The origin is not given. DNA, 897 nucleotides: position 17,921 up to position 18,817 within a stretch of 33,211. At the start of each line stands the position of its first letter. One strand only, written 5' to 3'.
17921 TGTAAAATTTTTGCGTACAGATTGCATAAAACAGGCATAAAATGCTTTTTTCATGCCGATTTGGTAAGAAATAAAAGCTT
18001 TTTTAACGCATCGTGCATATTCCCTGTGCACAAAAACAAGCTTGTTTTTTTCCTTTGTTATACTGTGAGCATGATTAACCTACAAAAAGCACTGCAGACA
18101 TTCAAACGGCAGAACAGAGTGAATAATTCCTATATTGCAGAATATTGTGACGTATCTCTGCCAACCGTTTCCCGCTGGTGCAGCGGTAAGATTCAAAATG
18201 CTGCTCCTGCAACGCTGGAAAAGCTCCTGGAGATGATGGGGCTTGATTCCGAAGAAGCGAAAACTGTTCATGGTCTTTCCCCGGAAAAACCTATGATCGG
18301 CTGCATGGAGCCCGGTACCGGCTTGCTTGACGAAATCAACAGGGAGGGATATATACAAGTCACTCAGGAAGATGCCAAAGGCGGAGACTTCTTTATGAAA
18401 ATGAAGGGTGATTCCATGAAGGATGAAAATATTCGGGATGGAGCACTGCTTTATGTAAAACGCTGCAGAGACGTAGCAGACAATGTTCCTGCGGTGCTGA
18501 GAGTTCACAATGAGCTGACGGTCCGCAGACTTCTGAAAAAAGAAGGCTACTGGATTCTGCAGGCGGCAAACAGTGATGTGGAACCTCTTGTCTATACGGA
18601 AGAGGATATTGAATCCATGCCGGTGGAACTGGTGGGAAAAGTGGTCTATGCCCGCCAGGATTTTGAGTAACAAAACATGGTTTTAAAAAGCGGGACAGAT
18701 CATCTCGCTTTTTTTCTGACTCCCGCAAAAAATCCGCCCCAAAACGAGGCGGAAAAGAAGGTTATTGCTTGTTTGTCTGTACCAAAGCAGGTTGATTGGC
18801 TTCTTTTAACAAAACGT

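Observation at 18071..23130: Inverted pair of LexA/HdiR-like repressors brackets adh-nrdD; one copy has lost both the scissile Ala-Gly and the catalytic Lys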

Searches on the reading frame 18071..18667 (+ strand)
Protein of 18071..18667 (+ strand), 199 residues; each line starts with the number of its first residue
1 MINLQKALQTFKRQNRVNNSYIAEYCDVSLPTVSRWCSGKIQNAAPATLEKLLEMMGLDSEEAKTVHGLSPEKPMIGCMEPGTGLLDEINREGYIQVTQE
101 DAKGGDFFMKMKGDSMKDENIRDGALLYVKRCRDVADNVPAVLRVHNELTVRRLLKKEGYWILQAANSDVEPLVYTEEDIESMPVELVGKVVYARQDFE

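Call 5: search_protein_families(library=pfam, proteins=[window:18071-18667:+], max_evalue=0.01)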
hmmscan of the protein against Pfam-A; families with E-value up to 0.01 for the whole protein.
window:18071-18667:+ (199 aa): 3 families
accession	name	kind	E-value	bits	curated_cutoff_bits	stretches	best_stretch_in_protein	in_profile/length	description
PF00717.28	Peptidase_S24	-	4e-17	62.4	23.3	1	74-192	1-116/116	Peptidase S24-like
PF01381.28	HTH_3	-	8e-05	23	23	1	21-61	14-53/55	Helix-turn-helix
PF13560.12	HTH_31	-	0.0047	17.6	27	1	22-63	20-61/64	Helix-turn-helix domain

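Call 7: search_solved_structures(query=window:18071-18667:+, max_evalue=0.01, show_alignments=4)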
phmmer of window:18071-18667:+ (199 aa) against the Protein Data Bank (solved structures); distinct sequences matched with E-value up to 0.01: 19.
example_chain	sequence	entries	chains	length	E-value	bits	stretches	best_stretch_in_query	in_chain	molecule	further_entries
7b5g_A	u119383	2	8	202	2.1e-12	50.3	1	71-176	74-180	LexA repressor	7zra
7ocj_A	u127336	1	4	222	2.7e-12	49.9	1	71-176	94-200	LexA repressor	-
1jhc_A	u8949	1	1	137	4.2e-12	49.3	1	73-176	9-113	LEXA REPRESSOR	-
3jso_A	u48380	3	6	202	5.5e-12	48.9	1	71-176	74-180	LexA repressor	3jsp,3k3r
1jhh_A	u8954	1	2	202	5.5e-12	48.9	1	71-176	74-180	LEXA REPRESSOR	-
8trg_I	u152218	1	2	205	5.7e-12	48.8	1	71-176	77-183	LexA repressor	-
1jhf_A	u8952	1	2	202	1.9e-11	47.1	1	72-176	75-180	LEXA REPRESSOR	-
8gms_A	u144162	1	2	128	4.8e-11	45.8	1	74-176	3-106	LexA repressor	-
1jhe_A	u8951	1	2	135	2.6e-10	43.4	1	73-176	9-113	LEXA REPRESSOR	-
8s7g_A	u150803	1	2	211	3.3e-07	33.3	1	73-175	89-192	LexA repressor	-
8b0v_A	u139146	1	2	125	5.6e-07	32.6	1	74-175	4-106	LexA repressor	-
3k2z_A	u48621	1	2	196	9.6e-06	28.5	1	74-190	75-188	LexA repressor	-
1ay9_A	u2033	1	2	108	0.00055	22.8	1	105-180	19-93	UMUD PROTEIN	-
1i4v_A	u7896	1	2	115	0.00063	22.6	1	105-180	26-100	UMUD' PROTEIN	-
1umu_A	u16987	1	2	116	0.00064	22.6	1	105-180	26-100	UMUD'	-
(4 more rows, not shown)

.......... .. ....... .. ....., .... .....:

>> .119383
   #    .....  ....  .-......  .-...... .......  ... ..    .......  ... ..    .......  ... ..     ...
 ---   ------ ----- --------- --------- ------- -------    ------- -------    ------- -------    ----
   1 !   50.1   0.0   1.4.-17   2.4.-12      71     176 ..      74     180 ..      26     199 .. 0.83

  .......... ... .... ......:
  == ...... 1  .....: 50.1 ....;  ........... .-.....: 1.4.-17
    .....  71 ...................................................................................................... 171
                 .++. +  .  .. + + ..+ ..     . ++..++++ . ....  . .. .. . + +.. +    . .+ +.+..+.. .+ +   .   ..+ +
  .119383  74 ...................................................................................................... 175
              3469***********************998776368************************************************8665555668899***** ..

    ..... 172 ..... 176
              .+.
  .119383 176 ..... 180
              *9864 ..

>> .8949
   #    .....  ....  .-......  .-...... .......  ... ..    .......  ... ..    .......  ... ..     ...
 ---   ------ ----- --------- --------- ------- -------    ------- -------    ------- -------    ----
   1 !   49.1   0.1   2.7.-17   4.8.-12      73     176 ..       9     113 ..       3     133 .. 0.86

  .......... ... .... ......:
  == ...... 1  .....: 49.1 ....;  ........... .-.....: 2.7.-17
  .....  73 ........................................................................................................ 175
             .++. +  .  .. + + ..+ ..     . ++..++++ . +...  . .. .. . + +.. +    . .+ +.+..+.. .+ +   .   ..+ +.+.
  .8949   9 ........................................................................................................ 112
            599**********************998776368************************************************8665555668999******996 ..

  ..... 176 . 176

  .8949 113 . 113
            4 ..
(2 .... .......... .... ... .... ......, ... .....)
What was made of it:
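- On Peptidase S24 / LexA-like superfamily (A): Pfam PF00717 at 62.4 bits, full-length match 1-116 (call 5). phmmer to LexA structures E = 2e-12 (call 7).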

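Call 15: find_homologous_proteins(query=window:18071-18667:+, max_evalue=1e-10)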
Query window:18071-18667:+ (199 aa): 10 proteins with E <= 1e-10 among 138 candidates.
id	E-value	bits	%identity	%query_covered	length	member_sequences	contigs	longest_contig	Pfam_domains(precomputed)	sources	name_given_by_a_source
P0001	5.3e-128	442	99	100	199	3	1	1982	PF00717.29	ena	-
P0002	4.1e-114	397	90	100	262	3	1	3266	PF00717.29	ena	-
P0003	2.2e-61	225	51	99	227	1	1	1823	PF00717.29,PF01381.29,PF13443.13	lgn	-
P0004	6.3e-58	213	49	100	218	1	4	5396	PF00717.29,PF01381.29,PF13560.13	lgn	-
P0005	3.8e-56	208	46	99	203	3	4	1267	PF00717.29,PF01381.29,PF13560.13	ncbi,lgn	-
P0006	3.4e-55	205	46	99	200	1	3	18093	PF00717.29,PF01381.29,PF13443.13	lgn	-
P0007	7.3e-54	200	47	99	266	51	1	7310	PF00717.29,PF01381.29,PF13560.13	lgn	-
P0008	1.3e-53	199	47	99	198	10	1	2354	PF00717.29,PF01381.29,PF13560.13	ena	-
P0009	3.3e-52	195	44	99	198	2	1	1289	PF12844.14,PF00717.29,PF01381.29,PF13560.13,PF13443.13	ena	-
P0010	6.3e-52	194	44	99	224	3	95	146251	PF00717.29,PF01381.29,PF13443.13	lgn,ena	-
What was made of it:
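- Tried and rejected: Only two close relatives, at 99% and 90%, in the 5.8-billion-protein search (call 15).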

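Call 18: find_encoding_contigs(protein=P0002, flank=10000, max_places=6)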
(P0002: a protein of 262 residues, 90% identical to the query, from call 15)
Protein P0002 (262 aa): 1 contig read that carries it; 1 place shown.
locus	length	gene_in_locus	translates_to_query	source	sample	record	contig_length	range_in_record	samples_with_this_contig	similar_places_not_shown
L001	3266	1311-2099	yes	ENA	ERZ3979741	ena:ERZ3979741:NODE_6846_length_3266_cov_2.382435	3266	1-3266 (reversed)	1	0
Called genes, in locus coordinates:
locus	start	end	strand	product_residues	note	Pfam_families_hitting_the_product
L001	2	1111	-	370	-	?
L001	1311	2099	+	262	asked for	PF00717:Peptidase_S24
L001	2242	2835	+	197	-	PF13489:Methyltransf_23, PF08241:Methyltransf_11, PF08242:Methyltransf_12 (weak), PF13649:Methyltransf_25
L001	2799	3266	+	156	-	?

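Call 24: search_protein_families(library=ncbifam, proteins=[window:18071-18667:+], max_evalue=0.01)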
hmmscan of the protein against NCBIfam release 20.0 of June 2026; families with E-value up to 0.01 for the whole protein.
window:18071-18667:+ (199 aa): 4 families
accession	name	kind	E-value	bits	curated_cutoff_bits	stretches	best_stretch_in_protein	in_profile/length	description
TIGR00498.1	lexA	equivalog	2.3e-15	56.7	110.95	1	68-192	78-196/203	transcriptional repressor LexA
NF007621.2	PRK10276.1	subfamily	6.2e-12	45.6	110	1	106-179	29-102/115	translesion error-prone DNA polymerase V autoproteolytic subunit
NF040522.1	VC1465_fam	subfamily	0.0011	19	70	1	14-52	7-46/111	VC1465 family Xer recombination activation factor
NF051876.1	transXXX_HumD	equivalog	0.0055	16.7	120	1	105-194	27-114/129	HumD family translesion DNA polymerase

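Call 25: find_related_loci(query=A1, collection=genome_contigs, flank=8000)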
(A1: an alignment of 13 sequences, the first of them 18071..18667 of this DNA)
Query A1 (199 aa) in genome_contigs; peptide patterns used: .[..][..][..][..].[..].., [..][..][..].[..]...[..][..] (x = any residue, [..] = any of these).
598 stretches matched a pattern (row limit reached: there are more); 443 encode a relative of the query (tblastn E <= 1e-3); the best 80 are kept; 80 distinct loci.
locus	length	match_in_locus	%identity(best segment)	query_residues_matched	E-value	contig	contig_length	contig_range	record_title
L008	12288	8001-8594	47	2-198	9e-63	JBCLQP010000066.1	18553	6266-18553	Erysipelotrichaceae bacterium 51-3 voucher GPTB0111 scaffold66, whole genome shotgun sequence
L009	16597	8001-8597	46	1-198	3e-62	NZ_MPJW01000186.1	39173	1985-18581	Ileibacterium valens strain NYU-BL-A3 NODE_13_length_39173_cov_269.353_ID_25, whole genome shotgun sequence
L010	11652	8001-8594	47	2-198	2e-62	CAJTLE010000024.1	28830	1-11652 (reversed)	MAG TPA_asm: uncultured Allobaculum sp. isolate MGBC100415 genome assembly, contig: MGBC100415.24, whole genome shotgun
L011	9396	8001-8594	47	2-198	4e-62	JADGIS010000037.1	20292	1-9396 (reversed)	Erysipelotrichaceae bacterium RD49 NODE_37_length_20292_cov_79.285693, whole genome shotgun sequence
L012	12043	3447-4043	47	1-198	2e-60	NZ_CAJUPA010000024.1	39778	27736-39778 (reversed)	MAG: uncultured Faecalibaculum sp. isolate MGBC163852, whole genome shotgun sequence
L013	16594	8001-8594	44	2-198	9e-60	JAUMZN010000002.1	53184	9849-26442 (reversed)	MAG: Erysipelotrichaceae bacterium isolate S17M_St_31 NODE_141_length_53184_cov_8.637806, whole genome shotgun sequence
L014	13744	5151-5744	43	2-198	3e-58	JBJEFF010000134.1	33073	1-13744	MAG: Allobaculum sp. isolate LOHA28_bin.020 NODE_472_length_33073_cov_7.830729, whole genome shotgun sequence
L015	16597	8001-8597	44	2-199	1e-57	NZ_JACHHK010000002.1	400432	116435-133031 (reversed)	Catenisphaera adipataccumulans strain DSM 25799 Ga0415243_02, whole genome shotgun sequence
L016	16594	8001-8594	45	2-198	1e-56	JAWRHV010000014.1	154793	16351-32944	MAG: Erysipelotrichaceae bacterium isolate RFS22 c_000000039532, whole genome shotgun sequence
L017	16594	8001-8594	45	2-198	1e-55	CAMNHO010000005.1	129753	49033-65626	MAG: uncultured Faecalitalea sp. isolate SRR873597_bin.166_metaWRAP_v1.3_MAG genome assembly, contig: NODE.134_length_12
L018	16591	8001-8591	43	3-198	8e-55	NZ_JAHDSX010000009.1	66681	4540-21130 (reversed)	Allobaculum fili strain 539 Contig_9, whole genome shotgun sequence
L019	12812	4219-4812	42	2-198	5e-53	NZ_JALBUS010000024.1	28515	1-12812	Absicoccus intestinalis strain Cla-KB-P134 seq24, whole genome shotgun sequence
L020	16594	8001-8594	41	2-198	2e-51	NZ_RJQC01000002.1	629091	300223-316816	Absicoccus porci strain YH-panp20 panp20_2, whole genome shotgun sequence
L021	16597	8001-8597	40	2-199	2e-49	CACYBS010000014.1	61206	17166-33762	MAG: Erysipelothrix rhusiopathiae isolate RUG11795 genome assembly, contig: RUG11795_asm_14, whole genome shotgun sequen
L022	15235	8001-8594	35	2-198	1e-37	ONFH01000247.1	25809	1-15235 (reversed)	uncultured Erysipelotrichaceae bacterium isolate RUG246 genome assembly, contig: k87_33727140, whole genome shotgun sequ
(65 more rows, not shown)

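Call 47: search_protein_families(library=pfam, proteins=[L001:2242-2832:+, L001:2799-3266:+], max_evalue=0.001)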
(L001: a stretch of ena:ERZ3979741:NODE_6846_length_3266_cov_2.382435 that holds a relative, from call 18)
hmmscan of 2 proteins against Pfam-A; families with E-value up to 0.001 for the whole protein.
L001:2242-2832:+ (197 aa): 5 families
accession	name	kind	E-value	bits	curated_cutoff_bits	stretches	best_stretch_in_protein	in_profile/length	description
PF13649.12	Methyltransf_25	-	3.5e-09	37.7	27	1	41-129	1-97/97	Methyltransferase domain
PF13489.12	Methyltransf_23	-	5.8e-08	33.1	27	1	25-132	11-115/164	Methyltransferase domain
PF08241.18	Methyltransf_11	-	1.2e-07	32.7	21.2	1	42-132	1-94/95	Methyltransferase domain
PF08242.18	Methyltransf_12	-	1.4e-07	32.5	30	1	42-131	1-98/98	Methyltransferase domain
PF03848.20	TehB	-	0.00017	21.5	20.4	1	39-70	32-63/193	Tellurite resistance protein TehB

L001:2799-3266:+ (156 aa): 0 families

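Call 48: find_related_loci(query=window:18071-18667:+, collection=metagenome_contigs, flank=5000)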
Query window:18071-18667:+ (199 aa) in metagenome_contigs; peptide patterns used: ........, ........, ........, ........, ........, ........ (x = any residue, [..] = any of these).
219 stretches matched a pattern, but none encodes a relative of the query by tblastn (E <= 1e-3).

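Call 50: find_related_loci(query=A3, collection=metagenome_contigs, flank=6000)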
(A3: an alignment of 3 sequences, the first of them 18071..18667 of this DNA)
Query A3 (199 aa) in metagenome_contigs; peptide patterns used: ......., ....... (x = any residue, [..] = any of these).
600 stretches matched a pattern, but none encodes a relative of the query by tblastn (E <= 1e-3).
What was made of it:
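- Tried and rejected: None in JGI metagenomes in two scans (calls 48, 50).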

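Call 58: predict_structure(alignment_id=A4)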
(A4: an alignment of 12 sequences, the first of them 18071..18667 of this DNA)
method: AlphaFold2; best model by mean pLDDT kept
length: 199 residues; sequences in the alignment: 12
mean_pLDDT: 71.1   pTM: 0.54
mean pLDDT of the five models: 71.1, 69.7, 66.9, 66.2, 55.5
residues with pLDDT >= 90: 5; 70-90: 103; 50-70: 82; < 50: 9
segments of 3 or more residues with pLDDT < 50: 1-3
pLDDT, mean of each block of 10 residues (from residue 1): 51 62 73 68 62 71 54 56 63 56 68 80 79 83 84 89 87 87 83 66
secondary structure, 60 per line:
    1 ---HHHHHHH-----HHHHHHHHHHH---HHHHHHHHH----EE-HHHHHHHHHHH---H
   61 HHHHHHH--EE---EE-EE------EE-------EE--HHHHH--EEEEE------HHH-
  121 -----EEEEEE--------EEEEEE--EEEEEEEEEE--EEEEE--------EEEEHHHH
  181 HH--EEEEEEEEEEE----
elements in order: H4-10 H16-26 H30-38 H46-56 H60-67 H99-103 E106-110 E126-131 E140-145 E148-157 E160-164 E173-176 H177-182 E185-195
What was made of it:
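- On XRE / HTH_3 DNA-binding domain (A and B): The AF2 model shows helices 16-26 and 30-38 (call 58).
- The AF2 model has only medium confidence (pLDDT 71, call 58).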

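Call 61: search_protein_representatives(protein=window:18071-18667:+)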
Query: 199 residues. Proteins with E-value up to 0.001 (for the whole library): 2283; up to 1e-10: 92; up to 1e-30: 3. The best 150 are listed.
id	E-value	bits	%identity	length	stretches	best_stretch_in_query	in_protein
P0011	5.9e-49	182.6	46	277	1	2-195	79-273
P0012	5.1e-42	159.9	39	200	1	3-197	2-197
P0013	2.7e-35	138.0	39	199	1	6-198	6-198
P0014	3.5e-30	121.4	35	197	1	4-199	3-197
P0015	8.7e-28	113.5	34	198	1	4-196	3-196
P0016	1.1e-27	113.1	31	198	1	3-196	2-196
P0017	7.0e-27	110.6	34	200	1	9-198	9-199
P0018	5.6e-26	107.6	31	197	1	3-196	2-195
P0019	1.2e-25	106.5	35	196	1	8-195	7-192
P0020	6.4e-23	97.7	27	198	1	4-195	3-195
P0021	6.7e-21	91.1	39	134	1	72-195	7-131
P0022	1.5e-20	89.9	28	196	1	3-198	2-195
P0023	5.6e-20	88.1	40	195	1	4-135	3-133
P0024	1.5e-19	86.6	29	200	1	3-195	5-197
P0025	1.3e-18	83.7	32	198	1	15-190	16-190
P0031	2.1e-15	73.1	26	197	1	3-194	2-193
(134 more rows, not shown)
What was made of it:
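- Distribution is very narrow (calls 15, 25, 48, 50, 61).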
